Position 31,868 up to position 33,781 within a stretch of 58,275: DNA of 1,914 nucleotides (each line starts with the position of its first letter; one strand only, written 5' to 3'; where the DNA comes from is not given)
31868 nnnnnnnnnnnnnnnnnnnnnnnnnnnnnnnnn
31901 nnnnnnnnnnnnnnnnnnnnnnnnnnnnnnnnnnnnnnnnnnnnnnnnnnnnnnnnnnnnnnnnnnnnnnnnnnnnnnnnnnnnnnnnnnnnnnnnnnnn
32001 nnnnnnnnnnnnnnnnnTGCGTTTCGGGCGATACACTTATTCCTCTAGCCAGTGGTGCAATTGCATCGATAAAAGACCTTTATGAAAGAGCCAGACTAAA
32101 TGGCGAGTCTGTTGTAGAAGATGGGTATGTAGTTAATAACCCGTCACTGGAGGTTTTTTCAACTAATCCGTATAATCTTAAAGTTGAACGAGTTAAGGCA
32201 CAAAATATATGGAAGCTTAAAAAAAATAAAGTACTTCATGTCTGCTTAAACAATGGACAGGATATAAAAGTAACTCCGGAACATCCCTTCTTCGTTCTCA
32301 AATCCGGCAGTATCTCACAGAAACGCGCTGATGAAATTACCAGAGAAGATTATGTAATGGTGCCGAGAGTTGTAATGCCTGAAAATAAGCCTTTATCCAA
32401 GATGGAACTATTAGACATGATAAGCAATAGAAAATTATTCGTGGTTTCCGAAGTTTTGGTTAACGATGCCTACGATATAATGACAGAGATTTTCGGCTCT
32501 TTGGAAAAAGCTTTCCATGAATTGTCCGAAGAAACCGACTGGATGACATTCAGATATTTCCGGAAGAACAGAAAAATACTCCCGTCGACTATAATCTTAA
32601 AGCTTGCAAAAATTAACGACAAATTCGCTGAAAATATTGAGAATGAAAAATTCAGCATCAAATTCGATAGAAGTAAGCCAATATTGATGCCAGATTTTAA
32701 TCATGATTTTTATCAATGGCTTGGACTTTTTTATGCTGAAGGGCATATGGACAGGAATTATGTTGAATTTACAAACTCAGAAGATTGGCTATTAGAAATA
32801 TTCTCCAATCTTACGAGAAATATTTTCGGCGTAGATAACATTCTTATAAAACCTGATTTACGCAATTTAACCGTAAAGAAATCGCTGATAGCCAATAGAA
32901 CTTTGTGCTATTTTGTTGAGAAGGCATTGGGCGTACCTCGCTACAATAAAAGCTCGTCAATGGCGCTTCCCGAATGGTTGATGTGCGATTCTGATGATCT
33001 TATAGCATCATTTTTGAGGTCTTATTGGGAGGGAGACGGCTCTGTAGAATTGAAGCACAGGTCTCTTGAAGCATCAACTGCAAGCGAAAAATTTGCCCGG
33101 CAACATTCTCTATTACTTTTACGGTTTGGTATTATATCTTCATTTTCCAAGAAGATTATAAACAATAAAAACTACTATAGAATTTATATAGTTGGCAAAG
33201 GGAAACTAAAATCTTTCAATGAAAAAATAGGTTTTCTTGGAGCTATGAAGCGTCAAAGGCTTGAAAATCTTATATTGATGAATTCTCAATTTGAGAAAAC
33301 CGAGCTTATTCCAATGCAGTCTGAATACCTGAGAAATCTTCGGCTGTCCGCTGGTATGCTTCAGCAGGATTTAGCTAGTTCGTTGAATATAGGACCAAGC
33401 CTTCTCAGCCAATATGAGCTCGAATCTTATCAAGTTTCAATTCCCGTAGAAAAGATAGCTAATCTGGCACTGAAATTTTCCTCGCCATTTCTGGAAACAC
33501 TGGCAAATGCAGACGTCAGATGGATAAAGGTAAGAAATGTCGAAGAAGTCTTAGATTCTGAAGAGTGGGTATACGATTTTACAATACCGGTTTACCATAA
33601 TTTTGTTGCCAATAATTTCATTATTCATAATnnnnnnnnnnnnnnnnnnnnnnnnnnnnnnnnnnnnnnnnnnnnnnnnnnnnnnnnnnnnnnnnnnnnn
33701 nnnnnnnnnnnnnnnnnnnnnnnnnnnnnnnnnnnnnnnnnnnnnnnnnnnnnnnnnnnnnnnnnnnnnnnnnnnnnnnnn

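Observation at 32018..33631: Large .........+HTH intein inserted in the P-loop of the SRP receptor FtsY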

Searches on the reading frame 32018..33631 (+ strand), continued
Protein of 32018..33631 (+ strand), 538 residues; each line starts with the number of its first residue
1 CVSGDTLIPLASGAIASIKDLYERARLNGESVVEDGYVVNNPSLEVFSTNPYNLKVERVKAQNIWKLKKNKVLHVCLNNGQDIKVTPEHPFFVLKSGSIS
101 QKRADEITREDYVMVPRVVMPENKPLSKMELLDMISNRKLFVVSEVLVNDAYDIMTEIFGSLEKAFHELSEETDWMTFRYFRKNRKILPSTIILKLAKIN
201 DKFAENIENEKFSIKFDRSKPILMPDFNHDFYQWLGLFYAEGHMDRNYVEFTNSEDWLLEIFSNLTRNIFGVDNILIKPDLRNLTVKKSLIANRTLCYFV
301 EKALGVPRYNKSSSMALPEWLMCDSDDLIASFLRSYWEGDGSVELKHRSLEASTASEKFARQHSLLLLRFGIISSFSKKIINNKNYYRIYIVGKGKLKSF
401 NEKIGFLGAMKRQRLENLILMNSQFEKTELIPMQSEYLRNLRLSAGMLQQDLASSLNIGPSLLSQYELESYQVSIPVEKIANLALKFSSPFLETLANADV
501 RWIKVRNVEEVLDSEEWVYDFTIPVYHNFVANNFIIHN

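Call 36: fold_search(model_id=the predicted structure, library=pdb)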
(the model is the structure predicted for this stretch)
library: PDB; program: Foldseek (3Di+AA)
matches with E <= 10: 721; with E <= 0.001: 85
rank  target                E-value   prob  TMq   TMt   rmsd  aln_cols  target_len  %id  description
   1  7qss                  5.2e-27  1.00  0.67  0.83   4.5       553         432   21  Crystal structure of homing endonuclease-associated TliVMA intein (C1A) (released 2022-03-30)
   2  7qsu                  1.1e-24  1.00  0.57  0.82   7.0       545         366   19  Crystal structure of homing endonuclease-associated TliVMA intein (C1A, d333-339) (released 2022-03-30)
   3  2cw7                  1.6e-24  1.00  0.68  0.68   7.1       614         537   19  Crystal structure of intein homing endonuclease II (released 2006-04-18)
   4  1dq3                  6.9e-21  1.00  0.61  0.71   5.8       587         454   15  CRYSTAL STRUCTURE OF AN ARCHAEAL INTEIN-ENCODED HOMING ENDONUCLEASE PI-PFUI (released 2000-07-05)
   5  7qst                  1.9e-19  1.00  0.55  0.79   5.1       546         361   17  Crystal structure of homing endonuclease-associated PhoVMA intein (C1A) (released 2022-03-30)
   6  1lws_A                1.6e-09  1.00  0.39  0.47  23.2       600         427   12  Crystal structure of the intein homing endonuclease PI-SceI bound to its recognition sequence (released 2002-09-27)
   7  1ef0_A                4.0e-09  1.00  0.40  0.49  23.7       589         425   11  CRYSTAL STRUCTURE OF PI-SCEI MINIPRECURSOR (released 2000-06-07)
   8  1vde_A                4.2e-09  1.00  0.40  0.48  23.4       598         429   11  PI-SCEI, A HOMING ENDONUCLEASE WITH PROTEIN SPLICING ACTIVITY (released 1998-04-08)
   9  1vde_B                8.1e-09  1.00  0.41  0.50  23.5       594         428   12  PI-SCEI, A HOMING ENDONUCLEASE WITH PROTEIN SPLICING ACTIVITY (released 1998-04-08)
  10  1jva_B                1.6e-08  1.00  0.41  0.49  23.6       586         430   13  CRYSTAL STRUCTURE OF THE VMA1-DERIVED ENDONUCLEASE BEARING THE N AND C EXTEIN PROPEPTIDES (released 2002-08-29)
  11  1um2_B                2.2e-08  1.00  0.38  0.47  25.0       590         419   12  Crystal Structure of the Vma1-Derived Endonuclease with the Ligated Extein Segment (released 2004-09-22)
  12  6rpq                  3.7e-08  1.00  0.21  0.46   1.7       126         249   32  Crystal structure of PhoCDC21-1 intein (released 2019-08-14)
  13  1lwt_A                7.0e-08  1.00  0.39  0.45  24.4       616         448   12  Crystal structure of the intein homing endonuclease PI-SceI bound to its substrate DNA (Ca2+ free) (released 2002-09-27)
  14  1jva_A                9.1e-08  1.00  0.39  0.47  24.8       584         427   12  CRYSTAL STRUCTURE OF THE VMA1-DERIVED ENDONUCLEASE BEARING THE N AND C EXTEIN PROPEPTIDES (released 2002-08-29)
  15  6rpp                  1.0e-07  1.00  0.21  0.64   1.4       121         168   29  Crystal structure of PabCDC21-1 intein (released 2019-08-14)
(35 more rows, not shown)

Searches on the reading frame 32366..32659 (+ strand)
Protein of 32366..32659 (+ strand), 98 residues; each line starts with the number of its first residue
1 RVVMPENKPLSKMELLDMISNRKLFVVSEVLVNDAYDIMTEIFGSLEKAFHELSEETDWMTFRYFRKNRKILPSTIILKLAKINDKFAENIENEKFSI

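Call 54: search_solved_structures(query=A4, max_evalue=10)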
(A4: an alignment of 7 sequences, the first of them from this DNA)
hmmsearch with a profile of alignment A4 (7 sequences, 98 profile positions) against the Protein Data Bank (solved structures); distinct sequences matched with E-value up to 10: 9.
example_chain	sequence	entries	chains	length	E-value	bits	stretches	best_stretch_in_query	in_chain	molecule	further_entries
5gs8_A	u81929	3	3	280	0.12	15.8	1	11-54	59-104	Beta-lactamase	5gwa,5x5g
3nmr_A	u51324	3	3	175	0.55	13.6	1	11-64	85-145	CUGBP Elav-like family member 1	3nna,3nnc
2dhs_A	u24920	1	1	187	0.65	13.3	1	11-64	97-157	CUG triplet repeat RNA-binding protein 1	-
2iyo_A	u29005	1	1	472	0.73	13.2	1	41-82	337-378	6-PHOSPHOGLUCONATE DEHYDROGENASE, DECARBOXYLATING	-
2iyp_A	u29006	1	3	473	0.73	13.2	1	41-82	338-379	6-PHOSPHOGLUCONATE DEHYDROGENASE, DECARBOXYLATING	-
2iz0_A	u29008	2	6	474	0.73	13.2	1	41-82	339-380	6-PHOSPHOGLUCONATE DEHYDROGENASE, DECARBOXYLATING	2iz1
6nvt_A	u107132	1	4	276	0.78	13.1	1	11-44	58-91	Beta-lactamase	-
6nvu_A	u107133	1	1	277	0.78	13.1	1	11-44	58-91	Beta-lactamase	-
6pq8_A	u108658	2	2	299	0.92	12.9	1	11-44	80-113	Beta-lactamase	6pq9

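Call 68: search_protein_families(library=pfam, alignment_id=A4, max_evalue=1)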
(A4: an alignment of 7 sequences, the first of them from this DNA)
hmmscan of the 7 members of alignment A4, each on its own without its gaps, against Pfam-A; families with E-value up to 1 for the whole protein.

A. member 1, seq(98 aa): 0 families

B. families by the number of members that match (of 7 scanned): 5 families
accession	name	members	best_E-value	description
PF24628.1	DUF7627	1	0.018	Repeat of unknown function (DUF7627)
PF21655.3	L544_NTransf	1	0.06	L544, nucleotidyltransferase domain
PF09824.15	ArsR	1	0.12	ArsR transcriptional regulator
PF02183.23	HALZ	1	0.14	Homeobox associated leucine zipper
PF11090.14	Phage_T7_Gp13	1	0.16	Bacteriophage T7, probable scaffold protein Gp13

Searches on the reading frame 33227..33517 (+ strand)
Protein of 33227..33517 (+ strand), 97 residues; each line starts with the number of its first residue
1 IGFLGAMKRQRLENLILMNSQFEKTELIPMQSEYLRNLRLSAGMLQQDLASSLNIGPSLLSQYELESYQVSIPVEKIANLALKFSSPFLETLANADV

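Call 53: search_solved_structures(query=A3, max_evalue=1, show_alignments=2)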
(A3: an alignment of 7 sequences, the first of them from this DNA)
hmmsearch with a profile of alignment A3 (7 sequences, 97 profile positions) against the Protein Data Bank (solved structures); distinct sequences matched with E-value up to 1: 61 (the best 60 are shown).
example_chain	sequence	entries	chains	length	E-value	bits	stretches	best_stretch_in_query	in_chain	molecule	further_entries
7t8i_A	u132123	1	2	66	4.1e-05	26.8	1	32-69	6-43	Phage element (ICEBs1)transcriptional regulator (Xre family)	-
9k3w_A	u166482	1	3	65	5.1e-05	26.4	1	34-75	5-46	Transcriptional regulator, PbsX family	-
2mez_A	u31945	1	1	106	6.4e-05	26.1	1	26-86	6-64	Multiprotein Bridging Factor (MBP-like)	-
28tn_A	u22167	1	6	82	0.00042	23.5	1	35-85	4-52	lambda repressor-like protein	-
4i6u_A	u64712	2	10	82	0.00058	23.1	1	27-92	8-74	Regulatory protein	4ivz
4fn3_A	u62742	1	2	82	0.00084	22.5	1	27-92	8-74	Regulatory protein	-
4i6t_A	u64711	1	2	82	0.00087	22.5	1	27-92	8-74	Regulatory protein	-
3clc_A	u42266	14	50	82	0.00091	22.4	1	27-92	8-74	Regulatory protein | R-M CONTROLLER PROTEIN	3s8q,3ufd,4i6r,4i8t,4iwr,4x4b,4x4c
4f8d_A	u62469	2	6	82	0.00091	22.4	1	27-92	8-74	Regulatory protein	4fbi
9sf2_A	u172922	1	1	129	0.0011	22.1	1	32-88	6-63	Transcriptional regulator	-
3fya_A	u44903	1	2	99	0.0011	22.1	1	27-92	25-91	Regulatory protein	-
4ia8_A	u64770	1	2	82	0.0013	21.9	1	27-92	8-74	Regulatory protein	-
3g5g_A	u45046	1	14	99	0.0014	21.9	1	27-92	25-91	Regulatory protein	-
8tac_A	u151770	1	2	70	0.0015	21.7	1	32-67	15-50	DBP48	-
2p5t_A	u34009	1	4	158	0.0025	21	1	32-78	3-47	Putative transcriptional regulator PezA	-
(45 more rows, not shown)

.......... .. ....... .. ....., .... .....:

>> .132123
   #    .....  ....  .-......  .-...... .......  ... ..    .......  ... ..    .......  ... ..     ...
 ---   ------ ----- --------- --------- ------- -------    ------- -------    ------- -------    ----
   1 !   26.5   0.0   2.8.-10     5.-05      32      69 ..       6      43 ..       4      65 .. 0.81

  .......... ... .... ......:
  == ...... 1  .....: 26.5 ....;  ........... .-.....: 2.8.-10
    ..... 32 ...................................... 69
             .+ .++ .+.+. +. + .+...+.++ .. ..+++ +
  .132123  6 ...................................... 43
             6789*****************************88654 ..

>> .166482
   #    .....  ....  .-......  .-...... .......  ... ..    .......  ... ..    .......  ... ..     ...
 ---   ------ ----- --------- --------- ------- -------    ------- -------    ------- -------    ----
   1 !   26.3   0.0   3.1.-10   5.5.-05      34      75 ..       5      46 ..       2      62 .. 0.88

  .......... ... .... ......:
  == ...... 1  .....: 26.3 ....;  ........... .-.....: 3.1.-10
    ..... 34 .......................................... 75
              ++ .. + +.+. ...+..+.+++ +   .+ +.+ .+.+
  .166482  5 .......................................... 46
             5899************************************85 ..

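Call 60: predict_structure(alignment_id=A3)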
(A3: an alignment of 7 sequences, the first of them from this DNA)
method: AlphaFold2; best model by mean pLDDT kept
length: 97 residues; sequences in the alignment: 7
mean_pLDDT: 74.2   pTM: 0.54
mean pLDDT of the five models: 74.2, 70.2, 65.9, 62.9, 62.1
residues with pLDDT >= 90: 0; 70-90: 68; 50-70: 20; < 50: 9
segments of 3 or more residues with pLDDT < 50: 21-25
pLDDT, mean of each block of 10 residues (from residue 1): 63 63 51 83 88 85 76 81 82 66
secondary structure, 60 per line:
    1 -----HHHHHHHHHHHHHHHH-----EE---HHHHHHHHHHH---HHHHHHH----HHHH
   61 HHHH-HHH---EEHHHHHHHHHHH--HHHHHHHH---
elements in order: H6-21 H32-42 H46-52 H57-64 H74-84 H87-94

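Call 63: fold_search(model_id=the predicted structure, library=pdb)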
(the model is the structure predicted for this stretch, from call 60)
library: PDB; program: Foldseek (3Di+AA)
matches with E <= 10: 513; with E <= 0.001: 0
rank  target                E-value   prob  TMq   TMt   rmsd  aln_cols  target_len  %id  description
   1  2b5a_B                1.4e-02  1.00  0.52  0.65   3.5        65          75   17  C.BclI, Control Element of the BclI Restriction-Modification System (released 2006-01-03)
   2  2b5a_A                1.4e-02  1.00  0.49  0.60   5.3        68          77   16  C.BclI, Control Element of the BclI Restriction-Modification System (released 2006-01-03)
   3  3vk0_A                2.4e-02  1.00  0.52  0.56   2.3        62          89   19  Crystal Structure of hypothetical transcription factor NHTF from Neisseria (released 2012-03-14)
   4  3vk0_C                2.5e-02  1.00  0.51  0.55   2.4        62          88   19  Crystal Structure of hypothetical transcription factor NHTF from Neisseria (released 2012-03-14)
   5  9f9s_CN               2.7e-02  1.00  0.51  0.37  13.1        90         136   18  Yeast SDD1 Disome with Mbf1 (released 2024-12-04)
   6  2b5a_C                2.9e-02  1.00  0.51  0.64   4.5        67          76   16  C.BclI, Control Element of the BclI Restriction-Modification System (released 2006-01-03)
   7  3f51_B                3.2e-02  1.00  0.52  0.54   3.8        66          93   20  Crystal Structure of the clp gene regulator ClgR from Corynebacterium glutamicum (released 2008-11-18)
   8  3clc_B                3.2e-02  1.00  0.50  0.61   3.7        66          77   24  Crystal Structure of the Restriction-Modification Controller Protein C.Esp1396I Tetramer in Complex with its Natural 3 (released 2008-07-29)
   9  3f52_A                3.2e-02  1.00  0.49  0.60   5.1        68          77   22  Crystal structure of the clp gene regulator ClgR from C. glutamicum (released 2008-11-18)
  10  6jq1_A                3.4e-02  1.00  0.52  0.40   2.8        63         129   27  Crystal Structure of DdrO from Deinococcus geothermalis (released 2019-08-28)
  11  5woq_C                3.4e-02  1.00  0.52  0.59   3.6        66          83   18  Crystal structure of an XRE family protein transcriptional regulator from Mycobacterium smegmatis (released 2017-08-16)
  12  3f51_F                3.4e-02  1.00  0.51  0.53   4.0        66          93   20  Crystal Structure of the clp gene regulator ClgR from Corynebacterium glutamicum (released 2008-11-18)
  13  3vk0_B                3.4e-02  1.00  0.48  0.53   2.4        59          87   20  Crystal Structure of hypothetical transcription factor NHTF from Neisseria (released 2012-03-14)
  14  4i6u_C                3.4e-02  1.00  0.50  0.63   3.8        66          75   20  Crystal Structure of a Y37F mutant of the Restriction-Modification Controller Protein C.Esp1396I (released 2013-11-13)
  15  3zkc_B                3.7e-02  1.00  0.55  0.80   2.0        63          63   19  Crystal structure of the master regulator for biofilm formation SinR in complex with DNA. (released 2013-03-06)
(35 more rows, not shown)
